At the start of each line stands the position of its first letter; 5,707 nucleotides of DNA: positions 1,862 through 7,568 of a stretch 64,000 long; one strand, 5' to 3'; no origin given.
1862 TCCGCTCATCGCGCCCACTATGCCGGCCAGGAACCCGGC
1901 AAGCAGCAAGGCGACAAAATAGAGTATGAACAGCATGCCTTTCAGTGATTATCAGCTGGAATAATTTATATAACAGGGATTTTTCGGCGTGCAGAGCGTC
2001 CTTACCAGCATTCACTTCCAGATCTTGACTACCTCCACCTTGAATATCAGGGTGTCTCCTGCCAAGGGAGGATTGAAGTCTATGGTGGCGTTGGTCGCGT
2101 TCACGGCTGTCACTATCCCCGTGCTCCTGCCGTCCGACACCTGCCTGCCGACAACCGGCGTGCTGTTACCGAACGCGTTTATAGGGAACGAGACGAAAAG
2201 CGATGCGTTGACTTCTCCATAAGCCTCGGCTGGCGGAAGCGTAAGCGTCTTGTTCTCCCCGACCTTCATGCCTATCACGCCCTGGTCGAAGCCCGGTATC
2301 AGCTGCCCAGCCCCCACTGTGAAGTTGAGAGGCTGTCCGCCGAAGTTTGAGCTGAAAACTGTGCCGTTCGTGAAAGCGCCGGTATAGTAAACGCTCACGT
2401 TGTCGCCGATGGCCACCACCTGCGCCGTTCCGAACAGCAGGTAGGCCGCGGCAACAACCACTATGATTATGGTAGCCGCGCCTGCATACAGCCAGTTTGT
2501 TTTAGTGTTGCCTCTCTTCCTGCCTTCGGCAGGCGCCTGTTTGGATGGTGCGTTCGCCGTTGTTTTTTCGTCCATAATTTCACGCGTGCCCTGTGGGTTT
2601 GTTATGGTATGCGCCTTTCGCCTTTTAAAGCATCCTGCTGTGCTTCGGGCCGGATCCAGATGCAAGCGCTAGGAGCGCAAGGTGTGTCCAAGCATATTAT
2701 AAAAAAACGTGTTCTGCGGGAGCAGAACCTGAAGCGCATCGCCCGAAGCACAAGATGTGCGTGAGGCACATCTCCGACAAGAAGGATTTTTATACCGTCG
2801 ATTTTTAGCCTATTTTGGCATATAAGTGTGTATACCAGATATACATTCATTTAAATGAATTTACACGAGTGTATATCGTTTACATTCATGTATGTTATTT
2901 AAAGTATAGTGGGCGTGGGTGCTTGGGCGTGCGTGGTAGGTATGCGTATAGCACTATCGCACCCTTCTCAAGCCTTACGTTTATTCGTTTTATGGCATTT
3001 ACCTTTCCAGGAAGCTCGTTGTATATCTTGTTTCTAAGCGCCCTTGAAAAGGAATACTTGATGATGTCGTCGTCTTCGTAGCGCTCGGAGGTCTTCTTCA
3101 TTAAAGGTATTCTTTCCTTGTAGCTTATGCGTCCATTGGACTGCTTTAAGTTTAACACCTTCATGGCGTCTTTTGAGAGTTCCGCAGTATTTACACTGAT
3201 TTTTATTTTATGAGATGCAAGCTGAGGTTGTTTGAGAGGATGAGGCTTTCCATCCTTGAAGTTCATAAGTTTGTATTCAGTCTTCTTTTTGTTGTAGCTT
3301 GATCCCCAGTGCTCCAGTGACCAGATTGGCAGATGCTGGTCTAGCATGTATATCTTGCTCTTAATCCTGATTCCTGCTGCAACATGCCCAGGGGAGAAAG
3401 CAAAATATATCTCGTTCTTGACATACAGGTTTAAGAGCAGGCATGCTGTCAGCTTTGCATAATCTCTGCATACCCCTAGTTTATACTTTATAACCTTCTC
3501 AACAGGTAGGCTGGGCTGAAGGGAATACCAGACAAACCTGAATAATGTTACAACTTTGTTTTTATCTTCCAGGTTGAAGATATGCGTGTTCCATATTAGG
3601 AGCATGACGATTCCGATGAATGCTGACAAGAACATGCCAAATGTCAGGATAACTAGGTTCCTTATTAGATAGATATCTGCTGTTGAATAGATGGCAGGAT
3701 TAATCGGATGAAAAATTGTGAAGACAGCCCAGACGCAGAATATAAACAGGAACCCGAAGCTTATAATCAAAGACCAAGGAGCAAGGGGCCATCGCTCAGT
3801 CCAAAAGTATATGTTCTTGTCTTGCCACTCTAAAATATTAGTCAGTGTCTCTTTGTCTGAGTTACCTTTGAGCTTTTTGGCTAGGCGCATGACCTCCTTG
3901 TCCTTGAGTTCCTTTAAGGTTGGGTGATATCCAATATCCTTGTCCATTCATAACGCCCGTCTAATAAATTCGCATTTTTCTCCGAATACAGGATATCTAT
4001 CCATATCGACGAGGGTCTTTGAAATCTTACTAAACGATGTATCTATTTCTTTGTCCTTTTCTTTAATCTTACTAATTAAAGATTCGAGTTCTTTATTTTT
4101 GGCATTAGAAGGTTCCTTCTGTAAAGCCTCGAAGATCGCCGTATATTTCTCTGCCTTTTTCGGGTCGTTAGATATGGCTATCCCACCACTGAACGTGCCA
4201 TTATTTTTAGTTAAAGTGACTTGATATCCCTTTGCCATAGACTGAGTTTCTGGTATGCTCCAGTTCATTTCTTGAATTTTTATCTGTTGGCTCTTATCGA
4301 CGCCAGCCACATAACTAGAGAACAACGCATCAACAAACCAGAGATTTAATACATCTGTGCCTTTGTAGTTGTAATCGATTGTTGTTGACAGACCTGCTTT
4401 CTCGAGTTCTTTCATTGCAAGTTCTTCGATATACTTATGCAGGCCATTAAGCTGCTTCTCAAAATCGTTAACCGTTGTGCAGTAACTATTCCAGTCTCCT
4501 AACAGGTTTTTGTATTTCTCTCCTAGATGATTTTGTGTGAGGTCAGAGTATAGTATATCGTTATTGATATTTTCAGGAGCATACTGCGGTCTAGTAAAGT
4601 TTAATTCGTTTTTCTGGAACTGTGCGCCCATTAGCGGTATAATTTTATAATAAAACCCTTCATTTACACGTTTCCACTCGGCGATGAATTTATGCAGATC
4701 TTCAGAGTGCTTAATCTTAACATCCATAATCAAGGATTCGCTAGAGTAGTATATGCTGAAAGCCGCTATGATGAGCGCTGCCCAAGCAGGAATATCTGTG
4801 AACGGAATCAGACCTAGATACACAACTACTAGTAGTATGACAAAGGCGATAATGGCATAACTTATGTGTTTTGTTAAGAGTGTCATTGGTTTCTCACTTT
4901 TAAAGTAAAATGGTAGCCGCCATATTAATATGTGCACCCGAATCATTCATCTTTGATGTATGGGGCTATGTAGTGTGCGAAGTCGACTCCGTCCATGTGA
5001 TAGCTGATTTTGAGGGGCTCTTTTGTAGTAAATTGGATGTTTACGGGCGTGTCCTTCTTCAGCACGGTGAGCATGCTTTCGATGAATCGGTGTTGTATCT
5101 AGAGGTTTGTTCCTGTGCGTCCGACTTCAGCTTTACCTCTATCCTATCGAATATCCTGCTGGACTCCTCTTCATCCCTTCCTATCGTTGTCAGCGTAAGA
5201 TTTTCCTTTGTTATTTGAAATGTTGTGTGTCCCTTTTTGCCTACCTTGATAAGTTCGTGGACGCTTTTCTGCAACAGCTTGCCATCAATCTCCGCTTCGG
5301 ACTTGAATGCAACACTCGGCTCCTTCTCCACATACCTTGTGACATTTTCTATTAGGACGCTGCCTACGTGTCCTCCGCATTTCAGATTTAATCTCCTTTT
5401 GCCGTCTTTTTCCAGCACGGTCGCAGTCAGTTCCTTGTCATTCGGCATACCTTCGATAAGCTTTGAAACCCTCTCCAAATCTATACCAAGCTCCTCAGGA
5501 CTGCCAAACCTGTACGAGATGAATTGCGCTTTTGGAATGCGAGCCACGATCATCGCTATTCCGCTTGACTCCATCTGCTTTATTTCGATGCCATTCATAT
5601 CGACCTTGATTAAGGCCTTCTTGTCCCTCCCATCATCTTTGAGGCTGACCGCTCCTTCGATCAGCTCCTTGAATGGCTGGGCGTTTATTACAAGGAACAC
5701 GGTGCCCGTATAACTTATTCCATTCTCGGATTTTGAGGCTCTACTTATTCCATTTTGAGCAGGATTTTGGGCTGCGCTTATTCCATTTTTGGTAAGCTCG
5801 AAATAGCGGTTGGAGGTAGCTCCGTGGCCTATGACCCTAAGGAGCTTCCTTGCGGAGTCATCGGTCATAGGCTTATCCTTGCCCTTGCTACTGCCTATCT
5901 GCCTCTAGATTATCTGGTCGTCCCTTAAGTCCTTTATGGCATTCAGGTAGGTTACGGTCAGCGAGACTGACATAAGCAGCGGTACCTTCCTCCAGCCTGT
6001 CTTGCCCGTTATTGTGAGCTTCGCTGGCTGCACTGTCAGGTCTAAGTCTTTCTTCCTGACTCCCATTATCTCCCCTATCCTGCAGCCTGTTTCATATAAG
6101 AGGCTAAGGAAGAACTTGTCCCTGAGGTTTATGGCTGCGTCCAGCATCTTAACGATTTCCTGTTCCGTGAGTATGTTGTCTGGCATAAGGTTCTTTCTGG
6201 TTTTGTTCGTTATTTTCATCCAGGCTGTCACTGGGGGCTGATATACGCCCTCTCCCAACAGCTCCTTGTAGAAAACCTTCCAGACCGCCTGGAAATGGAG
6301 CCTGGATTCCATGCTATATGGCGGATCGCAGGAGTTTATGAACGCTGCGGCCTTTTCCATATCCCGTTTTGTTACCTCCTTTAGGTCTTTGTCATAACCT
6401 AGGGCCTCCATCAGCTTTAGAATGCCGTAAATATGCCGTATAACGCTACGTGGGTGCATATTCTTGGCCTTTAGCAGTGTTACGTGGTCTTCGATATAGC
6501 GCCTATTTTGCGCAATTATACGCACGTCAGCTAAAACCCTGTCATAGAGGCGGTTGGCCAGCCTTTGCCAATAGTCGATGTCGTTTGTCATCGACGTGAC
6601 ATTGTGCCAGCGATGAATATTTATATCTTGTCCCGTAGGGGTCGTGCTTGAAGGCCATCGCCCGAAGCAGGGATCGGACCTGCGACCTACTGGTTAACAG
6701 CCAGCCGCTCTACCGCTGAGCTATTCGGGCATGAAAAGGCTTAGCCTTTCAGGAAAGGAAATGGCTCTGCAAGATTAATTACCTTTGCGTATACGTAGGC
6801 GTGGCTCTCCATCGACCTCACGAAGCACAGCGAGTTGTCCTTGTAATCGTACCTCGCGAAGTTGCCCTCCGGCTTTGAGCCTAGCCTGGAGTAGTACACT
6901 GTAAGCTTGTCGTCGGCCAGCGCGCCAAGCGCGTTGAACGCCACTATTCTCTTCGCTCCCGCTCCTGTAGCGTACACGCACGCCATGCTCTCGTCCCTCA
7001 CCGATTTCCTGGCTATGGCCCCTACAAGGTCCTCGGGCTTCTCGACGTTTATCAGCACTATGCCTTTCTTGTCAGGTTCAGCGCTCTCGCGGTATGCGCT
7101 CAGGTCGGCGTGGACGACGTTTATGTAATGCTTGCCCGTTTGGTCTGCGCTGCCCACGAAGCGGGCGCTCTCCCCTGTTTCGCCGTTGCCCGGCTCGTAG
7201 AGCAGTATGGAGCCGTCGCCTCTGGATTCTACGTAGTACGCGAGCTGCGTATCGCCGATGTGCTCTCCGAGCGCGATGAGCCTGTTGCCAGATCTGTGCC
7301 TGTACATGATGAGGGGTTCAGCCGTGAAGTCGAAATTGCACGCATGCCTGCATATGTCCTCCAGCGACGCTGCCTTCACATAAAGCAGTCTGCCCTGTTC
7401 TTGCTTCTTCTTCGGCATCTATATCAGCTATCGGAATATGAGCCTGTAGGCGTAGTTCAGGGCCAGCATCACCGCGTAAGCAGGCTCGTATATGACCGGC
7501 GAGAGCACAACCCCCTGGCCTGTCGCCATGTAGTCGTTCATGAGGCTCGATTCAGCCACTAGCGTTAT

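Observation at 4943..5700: Element-encoded PCNA-like sliding clamp split by a 1-nt frameshift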

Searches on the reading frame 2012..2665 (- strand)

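Call 6: search_protein_families(library=pfam, max_evalue=1, proteins=[window:2012-2665:-])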
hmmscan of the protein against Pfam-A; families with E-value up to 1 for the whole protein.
window:2012-2665:- (217 aa): 2 families
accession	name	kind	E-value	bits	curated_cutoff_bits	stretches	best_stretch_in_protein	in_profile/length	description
PF00254.34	FKBP_C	-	1.6e-22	80.1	21.1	1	84-212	5-93/94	FKBP-type peptidyl-prolyl cis-trans isomerase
PF22199.2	FKBP26_IF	-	0.035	14.5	27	1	168-201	13-46/46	FKBP26, IF domain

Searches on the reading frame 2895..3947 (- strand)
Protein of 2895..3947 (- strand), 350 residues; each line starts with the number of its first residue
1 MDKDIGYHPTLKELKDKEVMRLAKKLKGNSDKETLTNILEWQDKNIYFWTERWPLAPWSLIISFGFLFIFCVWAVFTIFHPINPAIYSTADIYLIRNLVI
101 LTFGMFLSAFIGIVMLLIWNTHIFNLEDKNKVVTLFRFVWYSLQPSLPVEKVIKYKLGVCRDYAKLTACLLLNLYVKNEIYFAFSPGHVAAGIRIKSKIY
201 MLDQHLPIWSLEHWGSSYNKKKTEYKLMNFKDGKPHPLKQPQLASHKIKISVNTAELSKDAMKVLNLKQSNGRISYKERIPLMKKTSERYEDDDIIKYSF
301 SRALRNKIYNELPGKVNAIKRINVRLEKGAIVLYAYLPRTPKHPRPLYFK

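Call 6: search_protein_families(library=pfam, max_evalue=1, proteins=[window:2895-3947:-])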
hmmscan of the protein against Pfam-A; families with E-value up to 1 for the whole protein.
window:2895-3947:- (350 aa): 1 family
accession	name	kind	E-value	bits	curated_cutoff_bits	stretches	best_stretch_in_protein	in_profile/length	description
PF04473.18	DUF553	-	1.3e-21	76.9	20.5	1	18-225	2-134/140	Transglutaminase-like domain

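Call 30: search_protein_families(library=phrogs, max_evalue=0.01, proteins=[window:2895-3947:-])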
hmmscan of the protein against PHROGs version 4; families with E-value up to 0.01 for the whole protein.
window:2895-3947:- (350 aa): 0 families

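Call 31: search_protein_families(library=ncbifam, max_evalue=0.01, proteins=[window:2895-3947:-])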
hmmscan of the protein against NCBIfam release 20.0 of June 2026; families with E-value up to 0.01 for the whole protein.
window:2895-3947:- (350 aa): 0 families

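Call 55: search_protein_families(library=padloc, max_evalue=0.01, proteins=[window:2895-3947:-])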
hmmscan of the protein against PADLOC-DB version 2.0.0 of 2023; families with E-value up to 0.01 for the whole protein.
window:2895-3947:- (350 aa): 0 families

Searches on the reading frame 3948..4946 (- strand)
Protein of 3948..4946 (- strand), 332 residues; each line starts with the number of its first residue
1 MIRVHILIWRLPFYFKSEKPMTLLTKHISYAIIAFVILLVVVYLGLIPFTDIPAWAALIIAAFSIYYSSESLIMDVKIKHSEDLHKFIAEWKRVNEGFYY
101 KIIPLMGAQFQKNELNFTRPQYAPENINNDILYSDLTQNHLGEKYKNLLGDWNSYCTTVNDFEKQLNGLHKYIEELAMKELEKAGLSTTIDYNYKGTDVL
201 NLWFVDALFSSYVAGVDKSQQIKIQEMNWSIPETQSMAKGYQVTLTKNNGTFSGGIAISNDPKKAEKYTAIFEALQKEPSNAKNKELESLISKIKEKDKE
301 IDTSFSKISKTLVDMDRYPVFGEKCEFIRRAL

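Call 6: search_protein_families(library=pfam, max_evalue=1, proteins=[window:3948-4946:-])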
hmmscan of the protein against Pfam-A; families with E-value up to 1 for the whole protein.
window:3948-4946:- (332 aa): 6 families
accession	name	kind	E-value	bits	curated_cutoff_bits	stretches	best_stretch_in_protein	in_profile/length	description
PF21928.1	XLF_CC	-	0.0026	18.1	27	1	280-302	17-43/53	XLF protein coiled-coil region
PF05627.16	AvrRpt-cleavage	-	0.018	14.9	20.3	1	260-278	16-34/37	Cleavage site for pathogenic type III effector avirulence factor Avr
PF10241.14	KxDL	-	0.064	14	27.2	0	281-316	26-61/86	Uncharacterized conserved protein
PF01895.24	PhoU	-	0.21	12.4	23.5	0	288-314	24-50/89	PhoU domain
PF06424.17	PRP1_N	-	0.22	12.4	22.4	1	239-315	51-127/144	PRP1 splicing factor, N-terminal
PF13175.12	AAA_15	-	0.48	10.4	32.1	0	167-313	120-272/374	AAA ATPase domain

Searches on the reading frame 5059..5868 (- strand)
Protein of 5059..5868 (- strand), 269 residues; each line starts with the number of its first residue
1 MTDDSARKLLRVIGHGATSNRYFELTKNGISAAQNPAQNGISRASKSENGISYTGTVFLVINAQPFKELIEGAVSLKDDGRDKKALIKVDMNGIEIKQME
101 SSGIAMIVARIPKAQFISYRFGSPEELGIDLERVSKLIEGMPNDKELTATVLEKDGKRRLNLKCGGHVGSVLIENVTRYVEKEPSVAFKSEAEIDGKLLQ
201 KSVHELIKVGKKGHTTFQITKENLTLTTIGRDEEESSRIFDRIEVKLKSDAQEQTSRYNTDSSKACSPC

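Call 6: search_protein_families(library=pfam, max_evalue=1, proteins=[window:5062-5868:-])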
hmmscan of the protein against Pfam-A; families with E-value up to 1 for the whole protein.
seq(269 aa): 4 families
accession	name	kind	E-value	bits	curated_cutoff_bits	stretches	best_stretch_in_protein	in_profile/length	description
PF00705.23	PCNA_N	-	4.1e-05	23.7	20.3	1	84-149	25-90/127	Proliferating cell nuclear antigen, N-terminal domain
PF02144.21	Rad1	-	0.014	15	24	1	75-139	20-66/257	Repair protein Rad1/Rec1/Rad17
PF17215.9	Rrp44_S1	-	0.03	14.8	23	1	212-258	39-85/89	S1 domain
PF07273.18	DUF1439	-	0.084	13.1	25.9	1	190-259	2-69/152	Protein of unknown function (DUF1439)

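Call 70: find_encoding_contigs(protein=window:5059-5868:-, flank=3000, max_places=5)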
Protein window:5059-5868:- (269 aa): 11 contigs read that carry it; 5 places shown.
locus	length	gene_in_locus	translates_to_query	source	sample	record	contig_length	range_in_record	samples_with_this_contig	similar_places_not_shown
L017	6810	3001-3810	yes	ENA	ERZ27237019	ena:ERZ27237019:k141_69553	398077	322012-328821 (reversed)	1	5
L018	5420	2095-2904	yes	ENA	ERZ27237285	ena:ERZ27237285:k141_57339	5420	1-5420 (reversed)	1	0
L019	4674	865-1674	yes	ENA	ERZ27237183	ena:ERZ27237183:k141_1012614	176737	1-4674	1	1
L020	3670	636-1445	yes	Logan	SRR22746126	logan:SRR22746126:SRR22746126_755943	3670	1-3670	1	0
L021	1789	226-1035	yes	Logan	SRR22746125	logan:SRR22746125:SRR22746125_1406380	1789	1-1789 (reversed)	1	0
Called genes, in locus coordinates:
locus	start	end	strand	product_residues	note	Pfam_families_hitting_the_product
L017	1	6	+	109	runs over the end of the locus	PF01588:tRNA_bind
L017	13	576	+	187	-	PF13207:AAA_17 (weak), PF13238:AAA_18, PF13671:AAA_33 (weak)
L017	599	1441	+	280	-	-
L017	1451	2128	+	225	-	-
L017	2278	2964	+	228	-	PF00589:Phage_integrase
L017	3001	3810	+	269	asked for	-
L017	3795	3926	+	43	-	-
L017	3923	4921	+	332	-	-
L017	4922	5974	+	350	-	PF04473:DUF553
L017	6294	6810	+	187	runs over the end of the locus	PF00254:FKBP_C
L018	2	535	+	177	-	?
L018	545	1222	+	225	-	-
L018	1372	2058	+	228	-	PF00589:Phage_integrase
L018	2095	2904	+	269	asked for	-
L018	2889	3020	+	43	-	-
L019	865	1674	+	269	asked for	-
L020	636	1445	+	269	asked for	-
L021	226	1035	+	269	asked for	-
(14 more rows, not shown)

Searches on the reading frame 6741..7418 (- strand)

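Call 6: search_protein_families(library=pfam, max_evalue=1, proteins=[window:6741-7418:-])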
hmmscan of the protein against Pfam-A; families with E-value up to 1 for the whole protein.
window:6741-7418:- (225 aa): 2 families
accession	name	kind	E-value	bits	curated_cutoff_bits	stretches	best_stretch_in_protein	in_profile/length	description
PF21498.3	Obc1_C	-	0.14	11.4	27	1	125-171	149-194/370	Oxalate biosynthetic component 1, C-terminal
PF23979.1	DUF7304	-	0.2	12.1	27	1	27-73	1-49/72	Domain of unknown function (DUF7304)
